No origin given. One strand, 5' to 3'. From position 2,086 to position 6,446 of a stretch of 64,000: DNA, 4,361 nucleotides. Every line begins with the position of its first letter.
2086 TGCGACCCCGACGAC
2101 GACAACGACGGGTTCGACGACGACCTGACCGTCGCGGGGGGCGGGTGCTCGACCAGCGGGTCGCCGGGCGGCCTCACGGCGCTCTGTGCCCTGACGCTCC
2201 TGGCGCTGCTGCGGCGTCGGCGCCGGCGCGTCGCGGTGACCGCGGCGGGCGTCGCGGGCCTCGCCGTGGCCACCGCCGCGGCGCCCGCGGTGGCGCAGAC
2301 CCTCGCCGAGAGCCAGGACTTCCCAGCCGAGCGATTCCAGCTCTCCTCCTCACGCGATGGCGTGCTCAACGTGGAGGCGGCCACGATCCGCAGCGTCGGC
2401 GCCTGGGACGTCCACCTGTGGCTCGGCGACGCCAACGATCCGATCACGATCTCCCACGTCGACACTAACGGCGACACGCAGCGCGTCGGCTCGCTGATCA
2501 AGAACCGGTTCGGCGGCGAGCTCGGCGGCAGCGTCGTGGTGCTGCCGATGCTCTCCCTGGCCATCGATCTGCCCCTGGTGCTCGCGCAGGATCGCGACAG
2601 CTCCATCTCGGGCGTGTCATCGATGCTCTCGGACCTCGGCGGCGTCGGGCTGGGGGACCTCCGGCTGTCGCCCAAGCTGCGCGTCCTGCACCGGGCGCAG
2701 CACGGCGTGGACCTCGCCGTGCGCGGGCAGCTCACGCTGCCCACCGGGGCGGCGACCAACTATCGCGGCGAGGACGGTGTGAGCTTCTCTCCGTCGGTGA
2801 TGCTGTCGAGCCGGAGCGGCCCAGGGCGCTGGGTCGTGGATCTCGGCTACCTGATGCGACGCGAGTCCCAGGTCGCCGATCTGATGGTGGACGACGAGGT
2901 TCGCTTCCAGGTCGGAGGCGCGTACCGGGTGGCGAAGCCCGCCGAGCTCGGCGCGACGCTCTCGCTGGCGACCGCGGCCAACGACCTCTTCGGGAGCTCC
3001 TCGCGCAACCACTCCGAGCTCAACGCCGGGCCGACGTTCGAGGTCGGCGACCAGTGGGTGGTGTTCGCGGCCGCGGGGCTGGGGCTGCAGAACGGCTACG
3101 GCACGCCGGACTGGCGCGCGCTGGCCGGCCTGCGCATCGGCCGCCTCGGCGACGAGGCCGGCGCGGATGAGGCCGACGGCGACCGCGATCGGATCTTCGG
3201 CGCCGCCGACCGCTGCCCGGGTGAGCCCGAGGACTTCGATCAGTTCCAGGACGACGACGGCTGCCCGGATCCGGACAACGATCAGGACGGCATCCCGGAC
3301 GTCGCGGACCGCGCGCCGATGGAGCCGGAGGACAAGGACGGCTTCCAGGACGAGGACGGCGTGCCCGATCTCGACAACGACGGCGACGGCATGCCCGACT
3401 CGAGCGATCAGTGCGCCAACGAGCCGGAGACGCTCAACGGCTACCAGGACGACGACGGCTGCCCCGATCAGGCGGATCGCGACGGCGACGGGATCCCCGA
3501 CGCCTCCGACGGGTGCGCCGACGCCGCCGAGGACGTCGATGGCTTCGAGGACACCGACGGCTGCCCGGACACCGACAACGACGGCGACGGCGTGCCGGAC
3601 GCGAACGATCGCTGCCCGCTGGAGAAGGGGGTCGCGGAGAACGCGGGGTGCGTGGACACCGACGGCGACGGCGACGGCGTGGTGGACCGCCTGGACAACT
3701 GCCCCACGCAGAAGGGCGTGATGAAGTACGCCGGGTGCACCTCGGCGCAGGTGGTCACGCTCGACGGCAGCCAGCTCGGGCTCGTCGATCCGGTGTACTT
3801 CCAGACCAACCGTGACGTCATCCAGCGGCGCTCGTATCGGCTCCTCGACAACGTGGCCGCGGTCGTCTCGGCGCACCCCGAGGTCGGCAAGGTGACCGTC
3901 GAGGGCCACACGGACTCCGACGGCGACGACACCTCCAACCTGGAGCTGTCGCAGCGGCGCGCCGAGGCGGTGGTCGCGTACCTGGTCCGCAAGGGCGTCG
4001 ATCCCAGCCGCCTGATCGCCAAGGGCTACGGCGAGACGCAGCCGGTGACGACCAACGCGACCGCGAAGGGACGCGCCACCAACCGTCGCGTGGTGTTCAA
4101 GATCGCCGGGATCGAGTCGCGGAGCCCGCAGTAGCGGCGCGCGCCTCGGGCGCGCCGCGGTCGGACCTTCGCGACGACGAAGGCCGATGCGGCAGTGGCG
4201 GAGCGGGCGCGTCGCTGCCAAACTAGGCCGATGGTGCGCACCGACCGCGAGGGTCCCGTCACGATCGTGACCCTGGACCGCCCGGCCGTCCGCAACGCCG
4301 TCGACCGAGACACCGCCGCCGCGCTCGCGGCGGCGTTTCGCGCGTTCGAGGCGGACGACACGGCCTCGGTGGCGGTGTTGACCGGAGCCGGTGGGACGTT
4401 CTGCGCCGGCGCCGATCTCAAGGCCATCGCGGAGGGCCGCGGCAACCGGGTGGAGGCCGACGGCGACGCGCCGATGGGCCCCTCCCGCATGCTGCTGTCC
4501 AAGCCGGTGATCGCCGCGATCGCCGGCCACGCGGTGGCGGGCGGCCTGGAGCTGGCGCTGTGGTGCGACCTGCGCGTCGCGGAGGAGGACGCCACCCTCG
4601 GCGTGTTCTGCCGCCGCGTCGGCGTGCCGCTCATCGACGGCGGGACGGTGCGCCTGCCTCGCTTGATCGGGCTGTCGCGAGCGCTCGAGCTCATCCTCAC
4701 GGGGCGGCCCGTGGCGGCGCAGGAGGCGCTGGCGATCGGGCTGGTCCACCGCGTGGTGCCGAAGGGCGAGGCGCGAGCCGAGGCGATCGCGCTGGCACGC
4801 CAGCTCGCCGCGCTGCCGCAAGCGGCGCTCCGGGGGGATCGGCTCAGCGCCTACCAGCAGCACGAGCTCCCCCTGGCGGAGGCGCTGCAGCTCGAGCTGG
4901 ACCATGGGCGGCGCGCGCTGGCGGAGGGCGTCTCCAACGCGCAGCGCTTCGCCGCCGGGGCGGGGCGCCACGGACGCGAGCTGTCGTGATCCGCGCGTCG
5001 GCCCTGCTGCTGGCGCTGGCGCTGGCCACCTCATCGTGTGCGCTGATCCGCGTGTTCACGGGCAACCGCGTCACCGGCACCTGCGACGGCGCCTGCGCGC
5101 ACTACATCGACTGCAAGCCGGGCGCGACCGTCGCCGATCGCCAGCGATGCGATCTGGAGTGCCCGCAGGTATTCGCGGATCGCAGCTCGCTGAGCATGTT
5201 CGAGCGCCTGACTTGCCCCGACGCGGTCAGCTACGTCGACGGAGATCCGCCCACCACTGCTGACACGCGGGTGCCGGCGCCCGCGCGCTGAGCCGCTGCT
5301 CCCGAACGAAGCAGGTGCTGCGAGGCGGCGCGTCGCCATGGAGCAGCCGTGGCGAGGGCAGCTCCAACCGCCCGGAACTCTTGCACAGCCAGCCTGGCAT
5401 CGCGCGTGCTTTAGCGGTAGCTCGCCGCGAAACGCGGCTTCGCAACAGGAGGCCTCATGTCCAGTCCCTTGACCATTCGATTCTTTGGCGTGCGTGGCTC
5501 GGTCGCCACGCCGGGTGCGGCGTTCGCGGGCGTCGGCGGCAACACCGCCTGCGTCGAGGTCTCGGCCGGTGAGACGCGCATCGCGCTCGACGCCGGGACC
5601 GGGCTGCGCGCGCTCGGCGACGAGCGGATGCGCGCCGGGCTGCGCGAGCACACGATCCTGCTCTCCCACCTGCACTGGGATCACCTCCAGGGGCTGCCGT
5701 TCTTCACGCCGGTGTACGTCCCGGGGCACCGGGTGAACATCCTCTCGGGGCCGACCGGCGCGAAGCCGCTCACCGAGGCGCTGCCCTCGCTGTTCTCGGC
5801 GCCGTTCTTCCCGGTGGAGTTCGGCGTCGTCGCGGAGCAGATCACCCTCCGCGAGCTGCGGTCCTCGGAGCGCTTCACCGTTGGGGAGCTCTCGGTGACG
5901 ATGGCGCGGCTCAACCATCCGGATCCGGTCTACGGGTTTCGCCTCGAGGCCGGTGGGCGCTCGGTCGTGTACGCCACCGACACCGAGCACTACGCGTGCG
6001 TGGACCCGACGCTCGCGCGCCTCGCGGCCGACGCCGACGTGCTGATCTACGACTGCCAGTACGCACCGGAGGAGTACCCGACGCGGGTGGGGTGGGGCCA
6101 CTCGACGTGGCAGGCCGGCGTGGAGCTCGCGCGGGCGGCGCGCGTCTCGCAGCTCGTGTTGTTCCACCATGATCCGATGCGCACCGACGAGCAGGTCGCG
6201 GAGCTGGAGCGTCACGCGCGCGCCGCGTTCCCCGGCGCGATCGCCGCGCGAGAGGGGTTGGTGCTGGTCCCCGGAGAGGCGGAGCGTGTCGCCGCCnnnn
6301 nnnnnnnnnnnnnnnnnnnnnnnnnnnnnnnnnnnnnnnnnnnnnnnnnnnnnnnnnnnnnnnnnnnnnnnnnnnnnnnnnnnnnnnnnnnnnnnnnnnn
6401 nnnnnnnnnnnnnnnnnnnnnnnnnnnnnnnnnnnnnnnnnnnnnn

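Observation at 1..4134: A MYXO-CTERM-like sorting signal and a fresh signal peptide sit in the middle of a 1372-aa ORF. Two surface-protein genes appear fused.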

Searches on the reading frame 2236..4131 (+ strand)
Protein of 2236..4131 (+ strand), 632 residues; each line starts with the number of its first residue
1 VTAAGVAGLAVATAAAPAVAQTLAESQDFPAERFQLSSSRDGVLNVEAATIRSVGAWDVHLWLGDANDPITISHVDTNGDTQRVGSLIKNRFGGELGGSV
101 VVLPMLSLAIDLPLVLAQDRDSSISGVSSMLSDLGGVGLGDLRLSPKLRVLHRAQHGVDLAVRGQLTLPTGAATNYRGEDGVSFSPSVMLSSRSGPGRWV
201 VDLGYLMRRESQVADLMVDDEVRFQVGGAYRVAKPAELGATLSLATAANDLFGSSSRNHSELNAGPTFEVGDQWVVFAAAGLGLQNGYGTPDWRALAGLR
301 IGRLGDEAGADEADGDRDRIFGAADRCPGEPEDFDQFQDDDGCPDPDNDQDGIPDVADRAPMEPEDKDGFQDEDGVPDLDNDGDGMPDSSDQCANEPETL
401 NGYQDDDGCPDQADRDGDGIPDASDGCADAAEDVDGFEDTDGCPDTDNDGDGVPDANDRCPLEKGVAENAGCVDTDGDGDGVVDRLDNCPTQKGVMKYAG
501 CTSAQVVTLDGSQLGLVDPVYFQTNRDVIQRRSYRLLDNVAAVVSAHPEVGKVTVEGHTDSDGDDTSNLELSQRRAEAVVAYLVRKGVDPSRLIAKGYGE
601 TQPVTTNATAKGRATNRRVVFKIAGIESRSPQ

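Call 4: search_protein_families(library=ncbifam, proteins=[window:2236-4131:+], max_evalue=1)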
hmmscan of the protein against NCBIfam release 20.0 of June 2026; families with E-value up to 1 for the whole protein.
window:2236-4131:+ (632 aa): 43 families (the best 25 are shown)
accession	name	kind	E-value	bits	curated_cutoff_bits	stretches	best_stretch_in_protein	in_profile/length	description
NF033763.1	exchanger_TraB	exception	2.8e-63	213.7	700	4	441-624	317-498/522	outer membrane exchange protein TraB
NF053611.1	YiaD_Gzip_OmpA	equivalog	8.8e-34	117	175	1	513-623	97-206/206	YiaD family glycine zipper/OmpA-like lipoprotein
NF053612.1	anchor_PA1041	equivalog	4.2e-32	112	250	2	472-623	71-235/236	PA1041 family peptidoglycan-binding anchor lipoprotein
NF053585.1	OMP_LP_YfiB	equivalog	1.1e-26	93.7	128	1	490-621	32-158/163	outer membrane lipoprotein YfiB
NF045787.1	OmpABordt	equivalog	2.2e-25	89.5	200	1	512-625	79-191/194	outer membrane protein OmpA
NF053613.1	OMP_toxin_LptF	equivalog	5.8e-25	88.4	400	1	519-623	142-245/256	lipotoxin F family OmpA-related lipoprotein LptF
NF006541.1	PRK09038.1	equivalog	5.8e-23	81.8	283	1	516-623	139-248/253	flagellar motor protein MotD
NF053607.1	CHU_0125_OmpA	equivalog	6e-23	81.2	620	1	517-624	530-637/639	CHU_0125 family OmpA-like outer membrane integrity protein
TIGR03350.1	type_VI_ompA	equivalog_domain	8.9e-23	80.7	139.8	1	518-621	30-135/137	type VI secretion system protein TssL, long form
TIGR02802.1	Pal_lipo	equivalog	1.9e-20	72.9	125.35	1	520-622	2-103/104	peptidoglycan-associated lipoprotein Pal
NF007804.1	PRK10510.1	equivalog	2.1e-19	69.7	307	1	507-622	99-215/219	OmpA family lipoprotein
TIGR03789.1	pdsO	hypoth_equivalog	4.5e-19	69.1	152.2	1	516-623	137-243/243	sortase-associated OmpA-like protein PdsO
NF052230.1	T9SS_PorE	exception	7.3e-19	67.5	600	1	516-608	513-604/648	PorE family type IX secretion system protein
NF008071.1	PRK10808.1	equivalog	9e-18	64.8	277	1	511-625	224-348/358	porin OmpA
NF006508.0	PRK08944.1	subfamily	2.2e-17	63.3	259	1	524-624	185-288/304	MotB family protein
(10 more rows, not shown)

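Call 5: search_protein_families(library=pfam, proteins=[window:2236-4131:+], max_evalue=0.1)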
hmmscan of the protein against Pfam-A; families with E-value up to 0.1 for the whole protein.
window:2236-4131:+ (632 aa): 4 families
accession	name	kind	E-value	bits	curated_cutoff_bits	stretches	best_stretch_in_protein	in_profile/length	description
PF00691.25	OmpA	-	7.1e-24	84.4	27.2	1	521-617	1-98/98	OmpA family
PF13557.12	Phenol_MetA_deg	-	1.3e-07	32.4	22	1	92-285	36-226/242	Putative MetA-pathway of phenol degradation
PF02412.23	TSP_3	-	1.1e-06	28.7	25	1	472-492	12-31/36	Thrombospondin type 3 repeat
PF03380.19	DUF282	-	0.0012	19.2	22.8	0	417-432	15-30/38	Caenorhabditis protein of unknown function, DUF282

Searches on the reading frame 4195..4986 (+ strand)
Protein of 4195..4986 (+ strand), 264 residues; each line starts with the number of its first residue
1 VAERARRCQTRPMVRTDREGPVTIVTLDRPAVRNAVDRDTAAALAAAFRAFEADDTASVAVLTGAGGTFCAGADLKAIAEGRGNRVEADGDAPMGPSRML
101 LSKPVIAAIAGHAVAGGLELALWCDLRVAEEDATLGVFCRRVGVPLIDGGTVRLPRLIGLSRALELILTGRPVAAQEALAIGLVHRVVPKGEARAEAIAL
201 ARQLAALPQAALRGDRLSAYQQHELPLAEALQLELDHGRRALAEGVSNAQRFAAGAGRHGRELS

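Call 70: search_protein_families(library=pfam, proteins=[window:4195-4986:+], max_evalue=0.0001)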
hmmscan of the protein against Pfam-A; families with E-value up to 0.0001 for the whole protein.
window:4195-4986:+ (264 aa): 2 families
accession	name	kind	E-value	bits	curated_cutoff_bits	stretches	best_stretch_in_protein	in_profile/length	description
PF00378.25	ECH_1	-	3.9e-44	151.3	27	1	20-235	4-221/251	Enoyl-CoA hydratase/isomerase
PF16113.10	ECH_2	-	1e-19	71.7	27.2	1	23-210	2-190/335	Enoyl-CoA hydratase/isomerase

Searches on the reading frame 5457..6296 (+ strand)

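Call 70: search_protein_families(library=pfam, proteins=[window:5457-6296:+], max_evalue=0.0001)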
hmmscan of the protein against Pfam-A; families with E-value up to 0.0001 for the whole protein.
window:5457-6296:+ (280 aa): 2 families
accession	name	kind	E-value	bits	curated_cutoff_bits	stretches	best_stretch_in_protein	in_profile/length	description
PF12706.13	Lactamase_B_2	-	2e-26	93.3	27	1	40-238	1-200/200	Beta-lactamase superfamily domain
PF00753.33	Lactamase_B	-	9.9e-08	32.6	22.7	1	29-187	5-161/196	Metallo-beta-lactamase superfamily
